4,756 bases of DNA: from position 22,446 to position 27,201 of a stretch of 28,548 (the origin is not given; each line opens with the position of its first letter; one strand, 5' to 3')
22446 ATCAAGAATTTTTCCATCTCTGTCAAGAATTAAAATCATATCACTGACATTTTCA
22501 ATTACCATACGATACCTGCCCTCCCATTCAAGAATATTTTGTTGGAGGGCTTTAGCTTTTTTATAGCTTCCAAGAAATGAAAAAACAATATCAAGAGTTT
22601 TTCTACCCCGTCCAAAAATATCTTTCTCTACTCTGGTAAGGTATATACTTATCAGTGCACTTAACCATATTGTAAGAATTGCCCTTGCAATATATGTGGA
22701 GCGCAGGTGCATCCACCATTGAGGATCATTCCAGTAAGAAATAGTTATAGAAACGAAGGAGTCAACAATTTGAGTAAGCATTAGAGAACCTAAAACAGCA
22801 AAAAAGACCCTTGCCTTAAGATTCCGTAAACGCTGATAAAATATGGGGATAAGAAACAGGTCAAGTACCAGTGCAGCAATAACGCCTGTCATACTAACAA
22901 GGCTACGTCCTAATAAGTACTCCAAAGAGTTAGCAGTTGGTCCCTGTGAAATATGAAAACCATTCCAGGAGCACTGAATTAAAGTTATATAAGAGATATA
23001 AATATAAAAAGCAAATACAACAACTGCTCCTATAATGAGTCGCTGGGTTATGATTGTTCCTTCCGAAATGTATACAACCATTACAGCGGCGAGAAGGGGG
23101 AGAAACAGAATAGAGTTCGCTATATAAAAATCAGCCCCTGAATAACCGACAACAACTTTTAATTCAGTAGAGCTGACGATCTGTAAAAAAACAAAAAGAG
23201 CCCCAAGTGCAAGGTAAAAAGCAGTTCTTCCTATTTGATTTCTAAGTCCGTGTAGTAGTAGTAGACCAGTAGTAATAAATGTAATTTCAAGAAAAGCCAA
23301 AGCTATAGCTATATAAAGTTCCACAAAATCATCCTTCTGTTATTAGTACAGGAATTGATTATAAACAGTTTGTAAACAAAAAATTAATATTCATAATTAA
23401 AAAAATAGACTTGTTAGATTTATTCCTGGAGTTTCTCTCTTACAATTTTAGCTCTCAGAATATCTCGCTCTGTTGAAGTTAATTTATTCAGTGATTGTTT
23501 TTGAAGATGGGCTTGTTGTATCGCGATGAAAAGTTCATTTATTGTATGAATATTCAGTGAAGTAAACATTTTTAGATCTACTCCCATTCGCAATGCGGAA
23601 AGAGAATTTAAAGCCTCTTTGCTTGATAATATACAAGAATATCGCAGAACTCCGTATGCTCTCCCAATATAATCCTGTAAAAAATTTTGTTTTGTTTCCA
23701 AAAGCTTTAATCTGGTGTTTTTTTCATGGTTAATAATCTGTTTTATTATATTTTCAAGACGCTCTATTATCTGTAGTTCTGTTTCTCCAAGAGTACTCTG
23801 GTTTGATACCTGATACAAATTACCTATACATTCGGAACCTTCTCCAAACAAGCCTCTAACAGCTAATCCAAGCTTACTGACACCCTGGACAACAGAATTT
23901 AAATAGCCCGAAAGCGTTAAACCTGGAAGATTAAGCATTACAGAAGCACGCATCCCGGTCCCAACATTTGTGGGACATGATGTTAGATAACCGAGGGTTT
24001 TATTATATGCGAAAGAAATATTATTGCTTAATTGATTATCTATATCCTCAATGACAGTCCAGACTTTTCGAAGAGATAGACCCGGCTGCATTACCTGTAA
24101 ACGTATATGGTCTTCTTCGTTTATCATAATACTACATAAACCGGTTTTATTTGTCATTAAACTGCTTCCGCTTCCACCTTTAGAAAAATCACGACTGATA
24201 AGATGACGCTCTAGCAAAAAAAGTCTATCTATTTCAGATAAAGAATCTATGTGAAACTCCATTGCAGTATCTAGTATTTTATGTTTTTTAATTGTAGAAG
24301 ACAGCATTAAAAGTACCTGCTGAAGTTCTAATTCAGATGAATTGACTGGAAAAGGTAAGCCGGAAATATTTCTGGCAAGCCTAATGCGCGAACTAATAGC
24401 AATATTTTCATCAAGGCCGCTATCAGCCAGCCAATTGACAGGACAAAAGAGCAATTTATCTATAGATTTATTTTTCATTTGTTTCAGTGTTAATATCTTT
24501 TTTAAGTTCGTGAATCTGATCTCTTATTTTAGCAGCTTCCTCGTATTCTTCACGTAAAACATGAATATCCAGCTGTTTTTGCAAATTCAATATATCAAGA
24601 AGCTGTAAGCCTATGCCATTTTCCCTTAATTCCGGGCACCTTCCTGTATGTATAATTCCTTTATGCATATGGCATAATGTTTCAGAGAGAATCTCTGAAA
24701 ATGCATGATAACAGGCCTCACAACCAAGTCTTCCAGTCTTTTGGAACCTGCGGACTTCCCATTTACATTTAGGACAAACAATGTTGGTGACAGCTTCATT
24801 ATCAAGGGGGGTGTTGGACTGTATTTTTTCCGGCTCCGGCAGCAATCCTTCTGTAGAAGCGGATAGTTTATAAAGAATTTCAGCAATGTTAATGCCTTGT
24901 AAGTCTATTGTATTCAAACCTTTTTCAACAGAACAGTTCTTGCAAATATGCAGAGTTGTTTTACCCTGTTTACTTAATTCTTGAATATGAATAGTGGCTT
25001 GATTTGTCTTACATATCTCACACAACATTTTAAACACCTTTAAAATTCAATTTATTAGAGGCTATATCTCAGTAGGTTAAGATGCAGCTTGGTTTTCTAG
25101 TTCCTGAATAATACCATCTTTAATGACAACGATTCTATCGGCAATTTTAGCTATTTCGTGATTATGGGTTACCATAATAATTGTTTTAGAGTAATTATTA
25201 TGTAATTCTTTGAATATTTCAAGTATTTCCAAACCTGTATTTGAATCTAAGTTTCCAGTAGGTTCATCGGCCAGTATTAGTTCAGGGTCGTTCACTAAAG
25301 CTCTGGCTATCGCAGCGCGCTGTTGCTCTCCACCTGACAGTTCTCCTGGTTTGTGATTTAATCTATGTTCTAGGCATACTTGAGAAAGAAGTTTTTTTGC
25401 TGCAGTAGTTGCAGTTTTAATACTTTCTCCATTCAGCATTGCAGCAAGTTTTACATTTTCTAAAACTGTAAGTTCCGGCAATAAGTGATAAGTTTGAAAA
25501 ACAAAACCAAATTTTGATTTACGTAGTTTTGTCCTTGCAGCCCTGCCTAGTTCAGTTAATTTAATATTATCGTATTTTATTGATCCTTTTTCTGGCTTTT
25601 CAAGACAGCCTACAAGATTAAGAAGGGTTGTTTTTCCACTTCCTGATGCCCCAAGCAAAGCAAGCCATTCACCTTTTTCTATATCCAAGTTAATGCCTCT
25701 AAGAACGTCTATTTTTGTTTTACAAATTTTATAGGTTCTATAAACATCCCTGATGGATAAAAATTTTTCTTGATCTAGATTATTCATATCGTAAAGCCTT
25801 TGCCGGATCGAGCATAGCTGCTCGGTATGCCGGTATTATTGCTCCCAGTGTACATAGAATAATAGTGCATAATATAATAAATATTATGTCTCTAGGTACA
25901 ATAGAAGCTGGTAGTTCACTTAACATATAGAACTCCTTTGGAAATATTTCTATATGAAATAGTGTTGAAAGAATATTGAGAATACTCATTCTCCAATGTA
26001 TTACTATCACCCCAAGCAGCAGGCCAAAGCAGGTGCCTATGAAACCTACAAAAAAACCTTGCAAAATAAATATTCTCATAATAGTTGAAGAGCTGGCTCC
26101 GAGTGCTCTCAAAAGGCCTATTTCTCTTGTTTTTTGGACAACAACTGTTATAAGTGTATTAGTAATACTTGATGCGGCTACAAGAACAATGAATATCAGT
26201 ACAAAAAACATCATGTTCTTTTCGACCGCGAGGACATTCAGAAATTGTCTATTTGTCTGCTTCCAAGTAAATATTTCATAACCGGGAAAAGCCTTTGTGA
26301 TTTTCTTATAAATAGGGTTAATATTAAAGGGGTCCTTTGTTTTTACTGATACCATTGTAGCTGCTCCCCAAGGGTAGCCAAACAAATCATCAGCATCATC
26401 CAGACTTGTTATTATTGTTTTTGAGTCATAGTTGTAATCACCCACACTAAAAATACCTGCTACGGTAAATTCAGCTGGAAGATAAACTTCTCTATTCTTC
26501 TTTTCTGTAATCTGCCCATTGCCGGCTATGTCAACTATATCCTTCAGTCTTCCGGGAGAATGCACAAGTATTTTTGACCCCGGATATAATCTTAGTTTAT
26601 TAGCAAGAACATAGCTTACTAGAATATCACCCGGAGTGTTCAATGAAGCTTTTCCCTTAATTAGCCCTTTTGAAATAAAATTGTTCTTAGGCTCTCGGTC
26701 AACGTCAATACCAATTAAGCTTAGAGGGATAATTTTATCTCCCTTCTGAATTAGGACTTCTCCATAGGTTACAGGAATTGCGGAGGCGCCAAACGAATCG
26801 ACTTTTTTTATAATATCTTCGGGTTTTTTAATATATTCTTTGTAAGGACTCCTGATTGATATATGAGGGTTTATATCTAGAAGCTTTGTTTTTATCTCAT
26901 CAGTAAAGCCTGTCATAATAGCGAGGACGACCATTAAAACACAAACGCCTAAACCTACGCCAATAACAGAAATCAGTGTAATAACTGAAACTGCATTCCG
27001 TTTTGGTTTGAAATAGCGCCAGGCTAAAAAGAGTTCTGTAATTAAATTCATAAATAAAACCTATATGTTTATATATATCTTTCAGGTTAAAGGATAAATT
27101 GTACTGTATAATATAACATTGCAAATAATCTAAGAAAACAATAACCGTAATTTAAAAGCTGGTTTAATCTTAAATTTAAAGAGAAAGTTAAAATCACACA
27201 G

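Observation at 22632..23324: Sensor kinase input domain resembles the VUT/YhhQ queuosine-precursor transporter family: candidate transceptor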

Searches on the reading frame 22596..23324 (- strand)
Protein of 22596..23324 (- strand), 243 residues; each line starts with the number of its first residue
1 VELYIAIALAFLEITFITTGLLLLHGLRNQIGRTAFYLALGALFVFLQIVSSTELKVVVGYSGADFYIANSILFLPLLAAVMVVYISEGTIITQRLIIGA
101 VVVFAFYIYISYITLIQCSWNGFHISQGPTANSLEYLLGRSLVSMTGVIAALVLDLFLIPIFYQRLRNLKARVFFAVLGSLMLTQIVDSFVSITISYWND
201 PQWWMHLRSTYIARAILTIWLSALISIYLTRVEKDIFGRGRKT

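Call 37: predict_structure(alignment_id=A1)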
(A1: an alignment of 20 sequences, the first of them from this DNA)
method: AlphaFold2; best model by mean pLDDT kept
length: 243 residues; sequences in the alignment: 20
mean_pLDDT: 81.4   pTM: 0.79
mean pLDDT of the five models: 81.4, 79.7, 79.4, 77.0, 75.3
residues with pLDDT >= 90: 44; 70-90: 164; 50-70: 28; < 50: 7
segments of 3 or more residues with pLDDT < 50: 237-243
pLDDT, mean of each block of 10 residues (from residue 1): 83 93 88 88 88 79 74 88 88 87 88 79 61 77 86 85 88 89 86 77 66 85 91 55 35
secondary structure, 60 per line:
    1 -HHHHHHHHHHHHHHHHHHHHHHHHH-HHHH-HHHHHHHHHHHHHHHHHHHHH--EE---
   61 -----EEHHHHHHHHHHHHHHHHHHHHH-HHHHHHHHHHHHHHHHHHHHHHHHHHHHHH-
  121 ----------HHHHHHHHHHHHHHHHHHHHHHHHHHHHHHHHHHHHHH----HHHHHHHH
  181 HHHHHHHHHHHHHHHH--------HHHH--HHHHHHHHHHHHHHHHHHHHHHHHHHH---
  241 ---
elements in order: H2-26 H28-31 H33-53 H68-88 H90-119 H131-168 H173-196 H205-208 H211-237

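Call 41: fold_search(model_id=the predicted structure, library=pdb)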
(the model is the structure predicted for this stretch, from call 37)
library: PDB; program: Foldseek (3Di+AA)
matches with E <= 10: 244; with E <= 0.001: 0
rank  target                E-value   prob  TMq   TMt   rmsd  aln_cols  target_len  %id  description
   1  4dve_A                4.2e-01  0.91  0.42  0.51   7.8       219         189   15  Crystal structure at 2.1 A of the S-component for biotin from an ECF-type ABC transporter (released 2012-08-29)
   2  7y5h_A                7.7e-01  0.08  0.13  0.11  20.2       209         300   16  Cryo-EM structure of a eukaryotic ZnT8 at a low pH (released 2022-12-14)
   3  5kc4_E                9.3e-01  0.21  0.25  0.30   8.7       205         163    9  Structure of TmRibU, orthorhombic crystal form (released 2016-06-29)
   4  4dve_C                9.7e-01  0.75  0.40  0.49   7.7       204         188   15  Crystal structure at 2.1 A of the S-component for biotin from an ECF-type ABC transporter (released 2012-08-29)
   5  6w2v_B                1.0e+00  0.20  0.24  0.25  17.9       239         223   12  Junction 23, DHR14-DHR18 (released 2020-04-15)
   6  9dzw_A                1.1e+00  0.35  0.26  0.39   9.6       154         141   15  De novo calcium channel hexamer, CalC6_3 with DHR extensions (released 2025-10-01)
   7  3i9w                  1.3e+00  0.08  0.19  0.18  29.1       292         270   12  Crystal structure of the E. coli histidine kinase sensor TorS sensor domain (released 2009-10-06)
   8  5ara_W                1.4e+00  0.10  0.20  0.21  16.3       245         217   13  Bovine mitochondrial ATP synthase state 1a (released 2015-10-14)
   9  3o1i_A                1.4e+00  0.08  0.20  0.19  28.3       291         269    8  Crystal Structure of the TorS sensor domain - TorT complex in the absence of ligand (released 2011-12-21)
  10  6cp3_X                1.5e+00  0.05  0.14  0.15  19.2       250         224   14  Monomer yeast ATP synthase (F1Fo) reconstituted in nanodisc with inhibitor of oligomycin bound. (released 2018-04-11)
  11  2ef2                  1.5e+00  0.10  0.15  0.20  17.3       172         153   13  Crystal Structure of an Artificial Metalloprotein:Rh(Phebox-Ph)/apo-A71G Myoglobin (released 2007-10-02)
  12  4tkr_A                1.8e+00  0.33  0.35  0.41   8.4       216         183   13  Native-SAD phasing for ThiT from Listeria monocytogenes serovar. (released 2014-06-18)
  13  6jlf_B                1.9e+00  0.06  0.16  0.15  21.7       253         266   11  Crystal structure of a bacterial Bestrophin homolog from Klebsiella pneumoniae D179A mutation - HR (released 2019-11-13)
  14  7jg5_a                2.0e+00  0.09  0.22  0.25  15.0       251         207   12  Cryo-EM structure of bedaquiline-free Mycobacterium smegmatis ATP synthase rotational state 1 (released 2020-08-19)
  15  8j0j_A                2.0e+00  0.09  0.20  0.15  17.8       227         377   14  AtSLAC1 8D mutant in closed state (released 2023-11-22)
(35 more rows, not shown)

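Call 47: search_protein_families(library=pfam, alignment_id=A1, max_evalue=1)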
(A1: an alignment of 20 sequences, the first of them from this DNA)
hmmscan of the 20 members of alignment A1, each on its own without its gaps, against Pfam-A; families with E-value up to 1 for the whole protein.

A. member 1, seq(243 aa): 2 families
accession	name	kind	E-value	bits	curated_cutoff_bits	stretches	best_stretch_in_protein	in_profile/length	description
PF20973.2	VUPS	-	2.8e-16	60.2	27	1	21-229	4-206/206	Vitamin uptake-like sensor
PF14108.11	ABA4-like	-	0.0072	17.2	27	1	75-175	11-109/127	ABA DEFICIENT 4-like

B. families by the number of members that match (of 20 scanned): 7 families
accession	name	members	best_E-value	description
PF20973.2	VUPS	20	9.1e-21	Vitamin uptake-like sensor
PF02592.20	Vut_1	10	2.4e-10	Putative vitamin uptake transporter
PF14108.11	ABA4-like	4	0.00017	ABA DEFICIENT 4-like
PF11810.13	DUF3332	1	0.079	Domain of unknown function (DUF3332)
PF04277.18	OAD_gamma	1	0.62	Oxaloacetate decarboxylase, gamma chain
PF05915.17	TMEM_230_134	1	0.66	Transmembrane proteins 230/134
PF11022.13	ATP19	1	0.85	ATP synthase subunit K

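Call 52: find_related_loci(query=A1, collection=genome_contigs, flank=7000)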
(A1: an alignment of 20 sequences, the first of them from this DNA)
Query A1 (243 aa) in genome_contigs; peptide patterns used: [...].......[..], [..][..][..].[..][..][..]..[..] (x = any residue, [..] = any of these).
124 stretches matched a pattern; 44 encode a relative of the query (tblastn E <= 1e-3); 44 distinct loci.
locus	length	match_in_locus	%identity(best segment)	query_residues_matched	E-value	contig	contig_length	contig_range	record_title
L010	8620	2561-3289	85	1-243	2e-138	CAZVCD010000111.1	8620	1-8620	MAG TPA_asm: uncultured Victivallales bacterium isolate binchicken_co49_16 genome assembly, contig: NODE_3231_length_862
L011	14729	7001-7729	84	1-243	1e-134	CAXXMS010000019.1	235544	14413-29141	MAG: Victivallales bacterium isolate d8e49a7d-28d4-4d0c-9e9d-00e207667c8a genome assembly, contig: contig_19, whole geno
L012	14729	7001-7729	67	1-243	6e-112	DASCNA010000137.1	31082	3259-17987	MAG TPA_asm: Victivallales bacterium isolate Fu_MAG_118 c_000001143552, whole genome shotgun sequence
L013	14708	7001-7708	64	1-236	6e-101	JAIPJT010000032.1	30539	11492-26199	MAG: Victivallales bacterium isolate Tobar15.5-16.5m-G40 Tobar15-5-16-5m-C859, whole genome shotgun sequence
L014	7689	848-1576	61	1-241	1e-98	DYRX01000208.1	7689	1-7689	MAG TPA_asm: Victivallis vadensis isolate SulCav_GS10_10_4_50_17 SulCav_GS10_10_18345_length_7689_cov_13_718234, whole g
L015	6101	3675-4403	61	1-243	7e-99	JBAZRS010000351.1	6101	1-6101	MAG: Victivallales bacterium isolate SO_2017_GW1_153 NODE_49033_length_6101_cov_0.745732_OW334_2017, whole genome shotgu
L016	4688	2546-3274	62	1-243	1e-98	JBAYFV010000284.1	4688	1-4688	MAG: Victivallales bacterium isolate SO_2016_GW1_11 scaffold35750_OW334_2016, whole genome shotgun sequence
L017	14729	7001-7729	61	1-243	2e-97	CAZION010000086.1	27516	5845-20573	MAG TPA_asm: uncultured Victivallis sp. isolate SRP272421_co1_540 genome assembly, contig: NODE_4019_length_27516_cov_11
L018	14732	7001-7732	60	1-243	2e-96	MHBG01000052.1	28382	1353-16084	MAG: Lentisphaerae bacterium GWF2_45_14 gwf2_scaffold_3742, whole genome shotgun sequence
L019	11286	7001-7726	57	1-241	2e-96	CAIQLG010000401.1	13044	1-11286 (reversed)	MAG: uncultured Lentisphaerae bacterium isolate AM-lipid-01-D10_bin-0339 genome assembly, contig: bin-0339:401/606, whol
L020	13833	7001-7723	59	1-241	6e-96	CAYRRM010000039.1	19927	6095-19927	MAG TPA_asm: uncultured Lentisphaera sp. isolate binchicken_co14_242 genome assembly, contig: NODE_3382_length_19927_cov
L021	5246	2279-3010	59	1-243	1e-95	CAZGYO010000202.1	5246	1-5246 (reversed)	MAG TPA_asm: uncultured Victivallales bacterium isolate SRP141376_co4_271 genome assembly, contig: NODE_25637_length_524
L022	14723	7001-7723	60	1-241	2e-95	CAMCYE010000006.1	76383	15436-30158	MAG: Victivallis vadensis isolate MiH-14oct19-33 genome assembly, contig: MiH-14oct19-C440, whole genome shotgun sequenc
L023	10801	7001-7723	59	1-241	1e-94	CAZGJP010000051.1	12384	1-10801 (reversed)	MAG TPA_asm: uncultured Lentisphaera sp. isolate binchicken_co26_109 genome assembly, contig: NODE_6469_length_12384_cov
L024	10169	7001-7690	60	13-241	8e-94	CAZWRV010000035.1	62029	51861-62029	MAG TPA_asm: uncultured Victivallaceae bacterium isolate binchicken_co135_207 genome assembly, contig: NODE_1073_length_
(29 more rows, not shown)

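Call 60: fold_search(model_id=the predicted structure, library=viral)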
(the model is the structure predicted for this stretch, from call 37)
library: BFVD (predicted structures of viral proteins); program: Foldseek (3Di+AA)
matches with E <= 10: 170; with E <= 0.001: 1
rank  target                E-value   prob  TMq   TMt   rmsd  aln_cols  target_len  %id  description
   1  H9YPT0                3.9e-05  1.00  0.64  0.74   3.7       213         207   15  (no name in the UniProt tables at hand)
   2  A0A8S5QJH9            8.3e-03  1.00  0.52  0.52   9.0       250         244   12  Putative vitamin uptake transporter [Siphoviridae sp. ctiOl67]
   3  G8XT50                4.9e-01  0.35  0.30  0.28  12.1       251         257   17  Membrane protein S24 [Saimiriine betaherpesvirus 4]
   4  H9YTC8                7.4e-01  0.30  0.26  0.26  11.3       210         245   12  (no name in the UniProt tables at hand)
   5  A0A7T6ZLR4            8.1e-01  0.25  0.20  0.24  13.1       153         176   14  (no name in the UniProt tables at hand)
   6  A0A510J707            8.1e-01  0.09  0.16  0.10  22.3       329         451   14  Envelope glycoprotein M [pteropodid alphaherpesvirus 2]
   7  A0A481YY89            9.3e-01  0.25  0.23  0.26  15.9       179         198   16  Uncharacterized protein [Marseillevirus LCMAC202]
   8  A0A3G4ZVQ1            1.0e+00  0.06  0.12  0.16  15.3       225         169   14  Uncharacterized protein [Edafosvirus sp.]
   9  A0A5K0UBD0            1.1e+00  0.18  0.29  0.26  12.5       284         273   12  Carrier superfamily protein [Yasminevirus sp. GU-2018]
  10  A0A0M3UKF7            1.1e+00  0.13  0.21  0.20  16.2       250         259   10  Uncharacterized protein [Mycobacterium phage Archie]
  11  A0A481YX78            1.2e+00  0.10  0.18  0.21  16.2       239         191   14  Uncharacterized protein [Marseillevirus LCMAC201]
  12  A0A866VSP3            1.4e+00  0.15  0.26  0.19  17.3       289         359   12  G protein-coupled receptor-4B [Elephant endotheliotropic herpesvirus 3A]
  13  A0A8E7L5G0            1.4e+00  0.09  0.17  0.19  22.0       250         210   15  Replication-associated protein [Emberiza tristrami Genomoviridae sp.]
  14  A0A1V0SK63            1.4e+00  0.08  0.18  0.19  20.4       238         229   10  Uncharacterized protein [Klosneuvirus KNV1]
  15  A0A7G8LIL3            1.5e+00  0.13  0.23  0.22  16.9       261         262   14  Membrane protein [Gordonia phage Rabbitrun]
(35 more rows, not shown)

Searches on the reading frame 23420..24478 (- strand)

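Call 11: search_protein_families(library=pfam, proteins=[window:23420-24478:-], max_evalue=0.001)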
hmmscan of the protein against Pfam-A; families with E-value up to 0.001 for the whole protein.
window:23420-24478:- (352 aa): 1 family
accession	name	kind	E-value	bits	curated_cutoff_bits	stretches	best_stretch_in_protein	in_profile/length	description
PF00217.24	ATP-gua_Ptrans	-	2.3e-63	213.7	22.4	1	71-254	18-202/203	ATP:guanido phosphotransferase, C-terminal catalytic domain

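Call 26: search_protein_families(library=ncbifam, proteins=[window:23420-24478:-], max_evalue=0.00001)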
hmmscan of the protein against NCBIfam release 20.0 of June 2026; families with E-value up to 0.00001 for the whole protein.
window:23420-24478:- (352 aa): 5 families
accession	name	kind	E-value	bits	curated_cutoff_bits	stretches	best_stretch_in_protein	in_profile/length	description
NF002194.0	PRK01059.1-4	equivalog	2.8e-122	408.1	385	1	15-351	3-341/345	protein arginine kinase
NF053707.1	PrArgKinMcsBBac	equivalog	1e-110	370.3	500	1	15-347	13-347/347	protein-arginine kinase McsB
NF002193.0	PRK01059.1-3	equivalog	1.7e-81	273.9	471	1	20-348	15-332/335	protein arginine kinase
NF002192.0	PRK01059.1-2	equivalog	5e-76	256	679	1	15-350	10-337/340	protein arginine kinase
NF002191.0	PRK01059.1-1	equivalog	9.5e-68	228.9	381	1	19-348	15-349/358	protein arginine kinase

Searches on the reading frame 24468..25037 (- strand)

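Call 11: search_protein_families(library=pfam, proteins=[window:24468-25037:-], max_evalue=0.001)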
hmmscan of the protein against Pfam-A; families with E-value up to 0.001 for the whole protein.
window:24468-25037:- (189 aa): 1 family
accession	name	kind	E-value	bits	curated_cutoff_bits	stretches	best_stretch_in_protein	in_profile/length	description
PF02151.25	UVR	-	1.3e-06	28.3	21.5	1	151-180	6-35/36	UvrB/uvrC motif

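Call 26: search_protein_families(library=ncbifam, proteins=[window:24468-25037:-], max_evalue=0.00001)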
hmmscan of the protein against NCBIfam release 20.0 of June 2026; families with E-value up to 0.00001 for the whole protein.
window:24468-25037:- (189 aa): 1 family
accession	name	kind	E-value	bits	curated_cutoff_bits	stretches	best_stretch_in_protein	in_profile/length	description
NF053706.1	PrRKinActvMcsABac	equivalog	1.9e-32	112.5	210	1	4-188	1-180/182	protein-arginine kinase activator protein McsA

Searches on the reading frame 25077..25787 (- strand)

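Call 11: search_protein_families(library=pfam, proteins=[window:25077-25787:-], max_evalue=0.001)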
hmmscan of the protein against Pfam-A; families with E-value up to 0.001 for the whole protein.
window:25077-25787:- (236 aa): 3 families
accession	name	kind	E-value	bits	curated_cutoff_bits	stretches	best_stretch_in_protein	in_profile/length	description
PF00005.33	ABC_tran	-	2.8e-36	125.6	25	1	29-177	1-136/137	ABC transporter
PF13304.12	AAA_21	-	0.00031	21.3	27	0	147-210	235-300/304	AAA domain, putative AbiEii toxin, Type IV TA system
PF02463.25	SMC_N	-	0.00034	20.5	40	0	43-223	28-212/220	RecF/RecN/SMC N terminal domain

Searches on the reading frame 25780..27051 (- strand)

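Call 11: search_protein_families(library=pfam, proteins=[window:25780-27051:-], max_evalue=0.001)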
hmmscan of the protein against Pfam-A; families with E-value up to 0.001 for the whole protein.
window:25780-27051:- (423 aa): 2 families
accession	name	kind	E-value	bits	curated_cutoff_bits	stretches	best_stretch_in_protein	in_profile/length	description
PF02687.27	FtsX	-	2.2e-16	60.4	25.5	1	283-412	2-116/120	FtsX-like permease C-terminal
PF12704.14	MacB_PCD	-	5.5e-08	33.8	27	1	25-253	1-206/207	MacB-like periplasmic core domain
